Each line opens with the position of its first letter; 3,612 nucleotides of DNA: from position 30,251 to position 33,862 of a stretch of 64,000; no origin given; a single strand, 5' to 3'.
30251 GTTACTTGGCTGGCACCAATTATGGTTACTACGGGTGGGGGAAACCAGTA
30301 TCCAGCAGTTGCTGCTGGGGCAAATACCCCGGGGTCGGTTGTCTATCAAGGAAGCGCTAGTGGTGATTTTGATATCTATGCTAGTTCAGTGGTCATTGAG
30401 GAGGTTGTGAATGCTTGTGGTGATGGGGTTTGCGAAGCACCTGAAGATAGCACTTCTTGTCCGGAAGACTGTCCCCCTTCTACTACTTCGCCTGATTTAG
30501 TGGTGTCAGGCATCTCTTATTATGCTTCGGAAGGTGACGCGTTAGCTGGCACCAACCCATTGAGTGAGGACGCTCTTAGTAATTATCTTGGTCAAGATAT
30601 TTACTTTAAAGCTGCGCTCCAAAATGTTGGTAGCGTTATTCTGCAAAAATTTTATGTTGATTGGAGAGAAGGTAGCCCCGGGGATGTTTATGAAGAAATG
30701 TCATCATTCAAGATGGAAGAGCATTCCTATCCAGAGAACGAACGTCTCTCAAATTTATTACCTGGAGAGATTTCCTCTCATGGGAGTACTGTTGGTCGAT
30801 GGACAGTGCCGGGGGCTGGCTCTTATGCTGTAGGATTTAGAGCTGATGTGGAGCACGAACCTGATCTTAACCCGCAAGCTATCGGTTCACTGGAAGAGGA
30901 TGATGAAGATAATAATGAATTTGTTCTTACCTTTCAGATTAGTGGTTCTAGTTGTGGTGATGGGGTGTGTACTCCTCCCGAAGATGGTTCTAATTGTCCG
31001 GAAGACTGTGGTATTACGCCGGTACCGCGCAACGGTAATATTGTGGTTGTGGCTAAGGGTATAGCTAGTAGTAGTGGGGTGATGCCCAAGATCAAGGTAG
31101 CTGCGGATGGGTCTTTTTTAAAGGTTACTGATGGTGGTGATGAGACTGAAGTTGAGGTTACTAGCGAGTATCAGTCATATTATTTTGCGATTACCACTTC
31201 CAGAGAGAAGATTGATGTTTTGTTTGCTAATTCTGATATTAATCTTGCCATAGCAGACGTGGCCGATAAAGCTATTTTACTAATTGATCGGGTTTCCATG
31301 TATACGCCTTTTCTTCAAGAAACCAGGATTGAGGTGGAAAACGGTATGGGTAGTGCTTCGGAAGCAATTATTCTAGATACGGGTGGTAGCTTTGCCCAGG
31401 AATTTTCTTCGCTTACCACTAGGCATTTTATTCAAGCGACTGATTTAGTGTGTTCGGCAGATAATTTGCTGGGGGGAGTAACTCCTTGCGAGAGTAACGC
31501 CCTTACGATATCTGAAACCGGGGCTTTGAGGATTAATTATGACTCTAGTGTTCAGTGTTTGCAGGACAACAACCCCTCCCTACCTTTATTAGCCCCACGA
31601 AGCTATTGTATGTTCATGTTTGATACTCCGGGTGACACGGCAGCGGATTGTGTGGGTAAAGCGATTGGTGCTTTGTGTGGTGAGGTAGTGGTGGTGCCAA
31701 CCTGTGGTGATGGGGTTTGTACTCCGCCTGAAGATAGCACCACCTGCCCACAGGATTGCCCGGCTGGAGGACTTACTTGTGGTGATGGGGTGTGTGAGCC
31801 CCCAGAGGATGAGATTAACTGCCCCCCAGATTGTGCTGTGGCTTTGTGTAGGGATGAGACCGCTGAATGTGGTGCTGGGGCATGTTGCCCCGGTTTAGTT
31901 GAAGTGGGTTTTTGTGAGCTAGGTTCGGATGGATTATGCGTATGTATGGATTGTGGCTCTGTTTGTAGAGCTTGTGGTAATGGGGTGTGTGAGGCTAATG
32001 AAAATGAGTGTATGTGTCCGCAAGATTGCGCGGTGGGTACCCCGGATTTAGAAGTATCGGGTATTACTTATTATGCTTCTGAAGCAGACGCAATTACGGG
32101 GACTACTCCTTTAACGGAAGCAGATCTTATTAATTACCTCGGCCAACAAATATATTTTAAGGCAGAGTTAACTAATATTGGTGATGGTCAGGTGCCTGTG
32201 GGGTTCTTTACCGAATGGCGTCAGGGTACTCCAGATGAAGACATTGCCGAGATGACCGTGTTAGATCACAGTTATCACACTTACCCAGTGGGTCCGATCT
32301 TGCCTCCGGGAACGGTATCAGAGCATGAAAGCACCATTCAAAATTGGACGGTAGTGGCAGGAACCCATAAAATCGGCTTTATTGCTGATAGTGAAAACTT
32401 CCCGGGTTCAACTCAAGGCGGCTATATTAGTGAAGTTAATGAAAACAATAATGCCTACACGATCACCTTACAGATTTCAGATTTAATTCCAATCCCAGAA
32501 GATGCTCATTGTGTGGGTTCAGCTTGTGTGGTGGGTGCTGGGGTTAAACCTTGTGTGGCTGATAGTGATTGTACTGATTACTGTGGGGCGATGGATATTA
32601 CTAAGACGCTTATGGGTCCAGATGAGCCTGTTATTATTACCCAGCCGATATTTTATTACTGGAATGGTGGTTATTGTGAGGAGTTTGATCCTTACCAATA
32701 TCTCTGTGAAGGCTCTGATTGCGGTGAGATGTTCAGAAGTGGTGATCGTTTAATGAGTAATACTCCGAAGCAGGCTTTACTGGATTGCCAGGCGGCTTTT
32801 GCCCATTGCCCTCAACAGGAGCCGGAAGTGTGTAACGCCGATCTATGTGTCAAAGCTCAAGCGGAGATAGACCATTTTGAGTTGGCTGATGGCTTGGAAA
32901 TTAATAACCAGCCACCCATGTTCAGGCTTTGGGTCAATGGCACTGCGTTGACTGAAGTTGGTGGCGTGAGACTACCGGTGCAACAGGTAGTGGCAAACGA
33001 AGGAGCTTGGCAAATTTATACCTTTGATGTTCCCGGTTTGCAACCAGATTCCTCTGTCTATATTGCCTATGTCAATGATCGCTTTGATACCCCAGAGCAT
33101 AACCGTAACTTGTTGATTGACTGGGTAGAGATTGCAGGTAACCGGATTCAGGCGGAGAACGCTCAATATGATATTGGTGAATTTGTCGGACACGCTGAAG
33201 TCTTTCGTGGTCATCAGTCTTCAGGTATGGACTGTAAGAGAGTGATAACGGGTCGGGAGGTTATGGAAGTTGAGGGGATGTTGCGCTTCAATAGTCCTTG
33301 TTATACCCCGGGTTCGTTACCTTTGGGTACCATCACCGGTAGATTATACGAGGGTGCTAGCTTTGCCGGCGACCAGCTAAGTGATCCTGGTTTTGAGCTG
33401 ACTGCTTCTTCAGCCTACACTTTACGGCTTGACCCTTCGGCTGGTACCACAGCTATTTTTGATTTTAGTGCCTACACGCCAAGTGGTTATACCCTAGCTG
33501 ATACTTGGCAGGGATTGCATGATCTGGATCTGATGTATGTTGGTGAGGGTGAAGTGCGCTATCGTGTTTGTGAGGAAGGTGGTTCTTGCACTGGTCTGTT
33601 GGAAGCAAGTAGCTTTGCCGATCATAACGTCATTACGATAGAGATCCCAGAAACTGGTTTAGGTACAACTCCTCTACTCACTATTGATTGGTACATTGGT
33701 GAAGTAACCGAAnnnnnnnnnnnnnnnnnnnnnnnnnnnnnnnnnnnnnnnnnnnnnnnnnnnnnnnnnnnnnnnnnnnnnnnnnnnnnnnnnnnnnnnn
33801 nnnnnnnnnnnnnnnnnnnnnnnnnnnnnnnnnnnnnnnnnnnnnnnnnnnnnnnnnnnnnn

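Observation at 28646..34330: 1894-aa giant surface protein built from repeated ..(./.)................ mini-modules and duplicated ~100-aa modules shared with the sortase-locus paralogs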

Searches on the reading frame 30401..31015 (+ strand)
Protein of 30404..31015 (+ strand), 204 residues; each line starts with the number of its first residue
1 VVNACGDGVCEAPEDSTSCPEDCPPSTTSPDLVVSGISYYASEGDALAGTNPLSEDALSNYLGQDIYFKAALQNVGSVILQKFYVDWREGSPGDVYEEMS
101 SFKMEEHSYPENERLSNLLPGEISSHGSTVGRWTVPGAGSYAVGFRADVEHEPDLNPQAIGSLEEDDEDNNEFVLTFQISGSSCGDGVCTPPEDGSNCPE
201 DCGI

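Call 9: search_protein_families(library=pfam, proteins=[window:30401-30960:+], max_evalue=10)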
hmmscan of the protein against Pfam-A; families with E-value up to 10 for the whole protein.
window:30401-30960:+ (186 aa): 0 families

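Call 60: find_homologous_proteins(query=window:30404-31015:+, max_evalue=0.01)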
Query window:30404-31015:+: 309 candidates shared short words with the query, none scored E <= 0.01.

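Call 64: find_related_loci(query=A3, collection=metagenome_contigs, flank=10000)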
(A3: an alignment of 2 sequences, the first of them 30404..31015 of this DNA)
Query A3 (204 aa) in metagenome_contigs; peptide patterns used: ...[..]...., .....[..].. (x = any residue, [..] = any of these).
279 stretches matched a pattern; 10 encode a relative of the query (tblastn E <= 1e-3); 10 distinct loci.
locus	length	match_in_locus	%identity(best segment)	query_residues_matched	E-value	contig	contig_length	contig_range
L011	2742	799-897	76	4-202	1e-6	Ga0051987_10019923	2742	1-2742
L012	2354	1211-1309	76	4-202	1e-6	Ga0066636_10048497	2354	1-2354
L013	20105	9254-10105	30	2-202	4e-6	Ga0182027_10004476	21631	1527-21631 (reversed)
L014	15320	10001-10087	62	1-27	4e-6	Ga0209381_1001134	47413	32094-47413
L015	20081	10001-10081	67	1-27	1e-5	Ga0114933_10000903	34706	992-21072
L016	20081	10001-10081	67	1-27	1e-5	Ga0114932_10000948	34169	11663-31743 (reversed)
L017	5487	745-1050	26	1-100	1e-5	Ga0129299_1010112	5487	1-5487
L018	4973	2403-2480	62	3-28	1e-5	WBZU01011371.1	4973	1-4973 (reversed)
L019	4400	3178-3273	56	2-31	6e-5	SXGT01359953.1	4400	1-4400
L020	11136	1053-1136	57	4-30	7e-5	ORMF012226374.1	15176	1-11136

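Call 68: search_protein_families(library=pfam, proteins=[L013:6941-10345:+, L015:7382-10324:+, L017:1-1287:+, L011:700-2106:+, L020:603-1265:+, L018:1506-4973:+], max_evalue=0.1)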
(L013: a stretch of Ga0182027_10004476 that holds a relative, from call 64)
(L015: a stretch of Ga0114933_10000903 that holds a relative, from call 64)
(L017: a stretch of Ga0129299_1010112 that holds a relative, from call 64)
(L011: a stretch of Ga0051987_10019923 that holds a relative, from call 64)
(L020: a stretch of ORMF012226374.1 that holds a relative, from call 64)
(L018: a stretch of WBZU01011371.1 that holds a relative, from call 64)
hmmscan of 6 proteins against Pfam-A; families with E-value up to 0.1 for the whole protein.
L013:6941-10345:+ (1135 aa): 0 families

L015:7382-10324:+ (981 aa): 2 families
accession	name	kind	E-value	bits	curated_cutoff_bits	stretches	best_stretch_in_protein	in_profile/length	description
PF01551.29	Peptidase_M23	-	2.4e-16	60.1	28.7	1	111-210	2-90/96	Peptidase family M23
PF07705.17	CARDB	-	6.2e-12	46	22.7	1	359-471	1-99/101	CARDB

L017:1-1287:+ (429 aa): 0 families

L011:700-2106:+ (469 aa): 3 families
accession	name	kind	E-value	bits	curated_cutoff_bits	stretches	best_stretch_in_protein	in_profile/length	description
PF00041.27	fn3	-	1.4e-06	28.8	25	1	80-149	3-67/84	Fibronectin type III domain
PF16656.11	Pur_ac_phosph_N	-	1.6e-05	25.8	30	1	84-167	5-93/93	Purple acid Phosphatase, N-terminal domain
PF10179.15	NDNF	-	0.026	15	27.3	0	228-264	86-122/127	Neuron-derived neurotrophic factor, first Fn(III) domain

L020:603-1265:+ (221 aa): 5 families
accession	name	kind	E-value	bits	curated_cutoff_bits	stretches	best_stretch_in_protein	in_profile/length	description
PF14283.11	CD1107-like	-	0.0014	19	26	1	159-220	87-154/158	Mobile element protein CD1107-like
PF10633.15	NPCBM_assoc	-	0.0081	16.8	24.4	0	102-127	45-70/78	NPCBM-associated, NEW3 domain of alpha-galactosidase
PF17973.7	bMG10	-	0.029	15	26.2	1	33-116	15-110/131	Bacterial Alpha-2-macroglobulin MG10 domain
PF19271.4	Nis1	-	0.03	15.4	27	0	108-141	70-103/114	Nis1 family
PF20077.4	CcmD_alt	-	0.032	14.7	23.5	0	181-211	14-44/61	CcmD family protein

L018:1506-4973:+ (1156 aa): 4 families
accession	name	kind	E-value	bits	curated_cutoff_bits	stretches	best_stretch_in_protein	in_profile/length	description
PF25390.1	WD40_RLD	-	2.3e-83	280.9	150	3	827-1109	31-328/363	RCC1-like domain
PF00415.24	RCC1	-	7.6e-47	158.1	21.7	6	997-1042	1-48/50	Regulator of chromosome condensation (RCC1) repeat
PF13540.12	RCC1_2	-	6.6e-45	150.3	22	6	829-858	1-30/30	Regulator of chromosome condensation (RCC1) repeat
PF25384.1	Alsin_RLD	-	2.5e-05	24.2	100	1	829-887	277-331/405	Alsin RCC1-like domain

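Call 81: predict_structure(alignment_id=A3)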
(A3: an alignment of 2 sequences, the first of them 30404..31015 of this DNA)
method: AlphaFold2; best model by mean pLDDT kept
length: 204 residues; sequences in the alignment: 2
mean_pLDDT: 66.9   pTM: 0.61
mean pLDDT of the five models: 66.9, 66.0, 61.4, 57.4, 45.6
residues with pLDDT >= 90: 30; 70-90: 68; 50-70: 49; < 50: 57
segments of 3 or more residues with pLDDT < 50: 1-13, 15-30, 151-169, 201-204
pLDDT, mean of each block of 10 residues (from residue 1): 38 45 41 80 89 86 90 65 84 89 78 55 71 89 80 35 42 82 51 55 44
secondary structure, 60 per line:
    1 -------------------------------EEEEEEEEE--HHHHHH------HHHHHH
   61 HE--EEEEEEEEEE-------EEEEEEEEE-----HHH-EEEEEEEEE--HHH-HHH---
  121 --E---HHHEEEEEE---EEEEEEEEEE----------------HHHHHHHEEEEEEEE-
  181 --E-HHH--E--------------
elements in order: E32-40 H43-48 H55-61 E65-74 E82-90 E100-108 E130-135 E139-148 H165-171 E172-179
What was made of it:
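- Tried and rejected: Their disulfide topology therefore remains unknown (call 81).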

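Call 83: fold_search(model_id=the predicted structure, library=pdb)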
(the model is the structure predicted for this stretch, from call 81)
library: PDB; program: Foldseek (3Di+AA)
matches with E <= 10: 1681; with E <= 0.001: 8
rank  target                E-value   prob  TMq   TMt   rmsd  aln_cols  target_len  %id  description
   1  3idu_B                1.2e-04  1.00  0.39  0.69   5.5       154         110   15  Crystal Structure of the CARDB domain of the PF1109 protein in complex with di-metal ions from Pyrococcus furiosus, No (released 2009-08-04)
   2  3idu_A                3.2e-04  1.00  0.37  0.60   5.7       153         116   16  Crystal Structure of the CARDB domain of the PF1109 protein in complex with di-metal ions from Pyrococcus furiosus, No (released 2009-08-04)
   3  2kl6_MODEL_1_A        3.6e-04  1.00  0.33  0.57   6.7       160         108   16  Solution NMR structure of the CARDB domain of PF1109 from Pyrococcus furiosus. Northeast Structural Genomics C (released 2009-08-25)
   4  1hh4_E                3.6e-04  0.99  0.33  0.36   8.7       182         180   12  Rac1-RhoGDI complex involved in NADPH oxidase activation (released 2001-08-28)
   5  2n80_MODEL_1_B        4.9e-04  0.99  0.33  0.37   8.7       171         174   12  p75NTR DD:RhoGDI (released 2015-12-23)
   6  1rho_A                6.5e-04  0.99  0.34  0.44   8.5       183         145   11  STRUCTURE OF RHO GUANINE NUCLEOTIDE DISSOCIATION INHIBITOR (released 1997-10-15)
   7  2jhx_A                7.8e-04  0.99  0.33  0.44   7.8       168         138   12  CRYSTAL STRUCTURE OF RHOGDI E155H, E157H MUTANT (released 2007-05-08)
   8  2jhz_A                9.3e-04  1.00  0.33  0.46   8.4       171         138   10  CRYSTAL STRUCTURE OF RHOGDI E155S, E157S MUTANT (released 2007-05-08)
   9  1ft0_B                1.0e-03  1.00  0.34  0.47   6.8       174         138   11  CRYSTAL STRUCTURE OF TRUNCATED HUMAN RHOGDI K113A MUTANT (released 2001-05-02)
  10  1doa_B                1.1e-03  0.90  0.27  0.27  11.9       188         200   12  Structure of the rho family gtp-binding protein cdc42 in complex with the multifunctional regulator rhogdi (released 2000-02-09)
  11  1kmt_A                1.3e-03  0.99  0.34  0.46   7.1       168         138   11  Crystal structure of RhoGDI Glu(154,155)Ala mutant (released 2002-12-11)
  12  1qvy_A                1.3e-03  0.99  0.32  0.45   8.7       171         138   10  Crystal structure of RhoGDI K(199,200)R double mutant (released 2004-02-10)
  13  1rho_C                1.3e-03  0.98  0.32  0.44   8.4       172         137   13  STRUCTURE OF RHO GUANINE NUCLEOTIDE DISSOCIATION INHIBITOR (released 1997-10-15)
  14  5wab_A                1.3e-03  0.94  0.27  0.10   9.0       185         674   11  Crystal Structure of Bifidobacterium adolescentis GH3 beta-glucosidase (released 2018-04-04)
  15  1ft3_B                1.9e-03  0.99  0.32  0.44   9.0       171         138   11  CRYSTAL STRUCTURE OF TRUNCATED RHOGDI K141A MUTANT (released 2001-05-02)
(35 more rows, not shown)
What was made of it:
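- On CARDB (PF07705): The best PDB matches are the CARDB domain of PF1109 (3idu, 2kl6), E 1.2e-4 to 3.6e-4, probability 1.0, TM(target) 0.57-0.69 (calls 81, 83).
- The beta-sandwich model matches the CARDB structure 3idu at E 1.2e-4 (call 83).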

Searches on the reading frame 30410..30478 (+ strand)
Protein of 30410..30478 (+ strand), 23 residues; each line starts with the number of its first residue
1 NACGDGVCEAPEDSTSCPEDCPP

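Call 93: search_solved_structures(query=A5, max_evalue=10, show_alignments=3)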
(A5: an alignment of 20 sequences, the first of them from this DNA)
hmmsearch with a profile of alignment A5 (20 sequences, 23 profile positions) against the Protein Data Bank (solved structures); distinct sequences matched with E-value up to 10: 1.
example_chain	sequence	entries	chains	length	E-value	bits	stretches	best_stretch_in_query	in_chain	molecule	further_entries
1wfl_A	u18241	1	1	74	3.3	10.8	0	3-20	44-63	Zinc finger protein 216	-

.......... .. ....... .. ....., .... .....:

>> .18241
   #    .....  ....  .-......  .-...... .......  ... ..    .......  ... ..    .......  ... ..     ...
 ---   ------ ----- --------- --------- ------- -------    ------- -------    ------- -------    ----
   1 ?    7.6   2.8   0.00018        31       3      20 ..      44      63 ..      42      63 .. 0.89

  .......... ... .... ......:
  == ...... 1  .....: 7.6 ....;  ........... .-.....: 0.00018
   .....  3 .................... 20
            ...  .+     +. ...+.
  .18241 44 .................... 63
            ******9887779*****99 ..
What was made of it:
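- Tried and rejected: The knot profile has no PDB counterpart: an AN1 zinc finger at E 3.3 (call 93).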

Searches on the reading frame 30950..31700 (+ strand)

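Call 9: search_protein_families(library=pfam, proteins=[window:30950-31700:+], max_evalue=10)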
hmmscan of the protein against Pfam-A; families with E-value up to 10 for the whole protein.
window:30950-31700:+ (250 aa): 1 family
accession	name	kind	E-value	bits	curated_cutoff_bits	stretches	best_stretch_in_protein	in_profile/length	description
PF16841.11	CBM60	-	0.097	13.6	28.2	1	31-95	2-58/91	Ca-dependent carbohydrate-binding module xylan-binding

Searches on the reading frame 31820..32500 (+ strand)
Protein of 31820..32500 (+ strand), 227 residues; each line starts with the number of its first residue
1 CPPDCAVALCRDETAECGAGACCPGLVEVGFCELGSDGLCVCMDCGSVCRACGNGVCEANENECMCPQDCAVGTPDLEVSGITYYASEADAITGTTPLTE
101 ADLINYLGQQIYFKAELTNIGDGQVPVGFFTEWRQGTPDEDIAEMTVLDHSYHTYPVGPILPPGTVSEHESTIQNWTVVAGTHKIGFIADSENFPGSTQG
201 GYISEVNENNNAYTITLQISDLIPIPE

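Call 9: search_protein_families(library=pfam, proteins=[window:31820-32500:+], max_evalue=10)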
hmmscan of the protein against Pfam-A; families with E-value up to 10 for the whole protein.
window:31820-32500:+ (227 aa): 1 family
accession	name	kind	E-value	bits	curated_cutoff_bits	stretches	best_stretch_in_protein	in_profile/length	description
PF07705.17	CARDB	-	0.16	12.7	22.7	1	155-214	52-100/101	CARDB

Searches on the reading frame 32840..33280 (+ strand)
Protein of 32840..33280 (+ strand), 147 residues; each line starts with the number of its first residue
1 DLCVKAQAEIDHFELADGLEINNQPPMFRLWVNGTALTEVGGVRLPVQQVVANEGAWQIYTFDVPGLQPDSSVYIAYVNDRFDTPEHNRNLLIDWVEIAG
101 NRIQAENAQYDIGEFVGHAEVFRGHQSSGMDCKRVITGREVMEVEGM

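Call 9: search_protein_families(library=pfam, proteins=[window:32840-33280:+], max_evalue=10)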
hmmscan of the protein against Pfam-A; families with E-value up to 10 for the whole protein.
window:32840-33280:+ (147 aa): 1 family
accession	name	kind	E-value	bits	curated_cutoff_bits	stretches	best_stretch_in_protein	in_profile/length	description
PF16841.11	CBM60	-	6.6e-12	46.2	28.2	1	24-109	13-87/91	Ca-dependent carbohydrate-binding module xylan-binding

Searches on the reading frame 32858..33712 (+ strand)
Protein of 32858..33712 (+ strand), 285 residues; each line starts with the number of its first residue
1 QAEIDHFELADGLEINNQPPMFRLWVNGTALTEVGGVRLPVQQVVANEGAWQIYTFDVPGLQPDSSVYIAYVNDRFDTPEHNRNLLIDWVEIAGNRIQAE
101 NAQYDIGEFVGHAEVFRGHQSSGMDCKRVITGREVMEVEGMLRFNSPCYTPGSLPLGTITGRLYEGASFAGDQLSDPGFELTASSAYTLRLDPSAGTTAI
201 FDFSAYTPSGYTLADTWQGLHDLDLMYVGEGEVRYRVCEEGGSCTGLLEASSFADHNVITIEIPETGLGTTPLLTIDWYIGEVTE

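Call 58: search_solved_structures(query=window:32858-33712:+, max_evalue=10, show_alignments=1)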
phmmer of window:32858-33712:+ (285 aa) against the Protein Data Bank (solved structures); distinct sequences matched with E-value up to 10: 0.

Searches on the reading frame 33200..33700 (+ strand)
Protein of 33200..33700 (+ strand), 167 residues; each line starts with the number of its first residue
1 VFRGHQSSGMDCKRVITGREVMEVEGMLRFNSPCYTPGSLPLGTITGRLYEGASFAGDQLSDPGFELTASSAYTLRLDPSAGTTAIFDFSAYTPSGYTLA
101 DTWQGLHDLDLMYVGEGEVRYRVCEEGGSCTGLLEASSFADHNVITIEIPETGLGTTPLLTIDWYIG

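Call 9: search_protein_families(library=pfam, proteins=[window:33200-33700:+], max_evalue=10)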
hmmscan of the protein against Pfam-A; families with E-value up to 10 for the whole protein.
window:33200-33700:+ (167 aa): 1 family
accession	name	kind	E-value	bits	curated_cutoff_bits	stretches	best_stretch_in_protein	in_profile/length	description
PF08037.16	Attractin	-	0.12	12.8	25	1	116-135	9-28/55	Attractin family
